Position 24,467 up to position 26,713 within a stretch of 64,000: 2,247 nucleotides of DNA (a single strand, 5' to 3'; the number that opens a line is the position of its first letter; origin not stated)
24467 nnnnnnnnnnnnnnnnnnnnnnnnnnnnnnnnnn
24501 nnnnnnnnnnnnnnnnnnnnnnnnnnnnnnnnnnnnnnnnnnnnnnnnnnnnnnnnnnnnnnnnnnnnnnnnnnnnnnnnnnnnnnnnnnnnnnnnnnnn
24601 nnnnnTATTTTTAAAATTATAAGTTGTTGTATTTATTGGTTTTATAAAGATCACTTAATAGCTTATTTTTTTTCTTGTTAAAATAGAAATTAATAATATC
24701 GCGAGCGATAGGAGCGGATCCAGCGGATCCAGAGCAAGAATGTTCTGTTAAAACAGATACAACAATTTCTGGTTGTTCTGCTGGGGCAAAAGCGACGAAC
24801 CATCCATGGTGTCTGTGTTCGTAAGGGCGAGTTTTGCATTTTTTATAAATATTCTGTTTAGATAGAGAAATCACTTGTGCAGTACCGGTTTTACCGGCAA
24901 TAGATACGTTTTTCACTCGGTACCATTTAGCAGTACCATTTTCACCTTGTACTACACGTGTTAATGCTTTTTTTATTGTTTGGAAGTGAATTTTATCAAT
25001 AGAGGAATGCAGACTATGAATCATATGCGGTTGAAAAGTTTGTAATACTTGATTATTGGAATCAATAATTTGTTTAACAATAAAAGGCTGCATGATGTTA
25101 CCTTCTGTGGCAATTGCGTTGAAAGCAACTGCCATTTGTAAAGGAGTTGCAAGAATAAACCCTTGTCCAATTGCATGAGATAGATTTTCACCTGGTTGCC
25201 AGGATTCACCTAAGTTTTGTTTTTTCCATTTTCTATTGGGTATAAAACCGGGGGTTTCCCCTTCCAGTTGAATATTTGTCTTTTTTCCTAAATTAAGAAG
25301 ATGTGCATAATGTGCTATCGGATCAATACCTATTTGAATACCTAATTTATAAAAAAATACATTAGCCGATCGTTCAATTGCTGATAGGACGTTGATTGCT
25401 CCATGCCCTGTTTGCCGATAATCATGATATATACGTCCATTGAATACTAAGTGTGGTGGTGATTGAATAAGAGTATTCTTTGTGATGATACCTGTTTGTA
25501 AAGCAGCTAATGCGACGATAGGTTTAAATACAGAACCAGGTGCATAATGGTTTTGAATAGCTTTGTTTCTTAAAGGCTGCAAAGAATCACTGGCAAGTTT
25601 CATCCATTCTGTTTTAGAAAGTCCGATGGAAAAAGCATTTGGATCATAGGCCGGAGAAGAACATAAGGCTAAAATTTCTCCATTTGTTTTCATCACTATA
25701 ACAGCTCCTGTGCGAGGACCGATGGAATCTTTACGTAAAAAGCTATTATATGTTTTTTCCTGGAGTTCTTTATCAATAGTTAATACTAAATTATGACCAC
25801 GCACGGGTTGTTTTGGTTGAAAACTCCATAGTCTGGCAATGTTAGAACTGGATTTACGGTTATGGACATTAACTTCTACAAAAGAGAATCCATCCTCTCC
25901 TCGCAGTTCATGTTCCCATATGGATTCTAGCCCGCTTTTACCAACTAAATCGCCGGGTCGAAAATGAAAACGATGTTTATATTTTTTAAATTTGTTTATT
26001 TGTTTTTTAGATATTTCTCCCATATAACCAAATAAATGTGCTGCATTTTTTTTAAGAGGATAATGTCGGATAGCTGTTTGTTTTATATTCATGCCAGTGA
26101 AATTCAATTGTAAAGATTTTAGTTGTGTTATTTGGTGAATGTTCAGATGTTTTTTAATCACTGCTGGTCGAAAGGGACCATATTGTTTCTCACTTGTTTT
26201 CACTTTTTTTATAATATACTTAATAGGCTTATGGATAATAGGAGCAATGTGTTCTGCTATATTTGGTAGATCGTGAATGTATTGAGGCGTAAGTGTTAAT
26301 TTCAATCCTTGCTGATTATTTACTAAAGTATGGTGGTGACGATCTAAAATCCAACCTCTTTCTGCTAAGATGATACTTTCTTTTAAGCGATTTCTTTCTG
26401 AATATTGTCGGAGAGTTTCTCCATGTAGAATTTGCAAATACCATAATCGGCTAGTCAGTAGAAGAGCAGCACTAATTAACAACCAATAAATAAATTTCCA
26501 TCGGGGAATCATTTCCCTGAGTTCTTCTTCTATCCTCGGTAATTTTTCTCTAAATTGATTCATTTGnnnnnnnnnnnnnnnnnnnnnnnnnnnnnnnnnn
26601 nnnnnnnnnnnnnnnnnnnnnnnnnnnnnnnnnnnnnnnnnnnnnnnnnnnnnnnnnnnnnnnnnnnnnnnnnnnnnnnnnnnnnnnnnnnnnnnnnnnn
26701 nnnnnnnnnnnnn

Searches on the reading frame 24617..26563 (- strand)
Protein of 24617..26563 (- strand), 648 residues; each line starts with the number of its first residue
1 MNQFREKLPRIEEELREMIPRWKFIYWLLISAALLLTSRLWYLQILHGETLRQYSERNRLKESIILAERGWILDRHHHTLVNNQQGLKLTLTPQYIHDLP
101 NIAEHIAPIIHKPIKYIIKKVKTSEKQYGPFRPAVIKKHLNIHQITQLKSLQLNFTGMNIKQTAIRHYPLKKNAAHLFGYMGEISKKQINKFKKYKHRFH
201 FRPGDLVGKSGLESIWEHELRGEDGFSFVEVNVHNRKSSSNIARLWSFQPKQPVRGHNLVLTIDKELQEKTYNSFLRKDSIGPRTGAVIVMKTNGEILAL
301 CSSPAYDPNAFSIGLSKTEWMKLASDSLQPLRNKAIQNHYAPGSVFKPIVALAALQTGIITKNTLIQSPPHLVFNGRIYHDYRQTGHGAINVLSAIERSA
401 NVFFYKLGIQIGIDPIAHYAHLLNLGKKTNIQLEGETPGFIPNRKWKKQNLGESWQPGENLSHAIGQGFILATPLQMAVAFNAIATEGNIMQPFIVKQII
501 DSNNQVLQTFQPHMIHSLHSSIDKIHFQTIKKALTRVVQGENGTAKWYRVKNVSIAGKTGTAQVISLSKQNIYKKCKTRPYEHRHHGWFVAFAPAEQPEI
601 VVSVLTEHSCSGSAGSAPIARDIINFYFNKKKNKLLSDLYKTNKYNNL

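Call 35: search_protein_families(library=pfam, proteins=[window:24617-26563:-], max_evalue=0.00001)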
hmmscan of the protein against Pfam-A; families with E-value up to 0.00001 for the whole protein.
window:24617-26563:- (648 aa): 2 families
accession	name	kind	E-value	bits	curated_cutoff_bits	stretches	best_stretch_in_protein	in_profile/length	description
PF00905.27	Transpeptidase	-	1.5e-68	231.6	22.1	1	286-624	2-298/299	Penicillin binding protein transpeptidase domain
PF03717.20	PBP_dimer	-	1.2e-36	127.3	24.4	1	66-237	3-175/180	Penicillin-binding Protein dimerisation domain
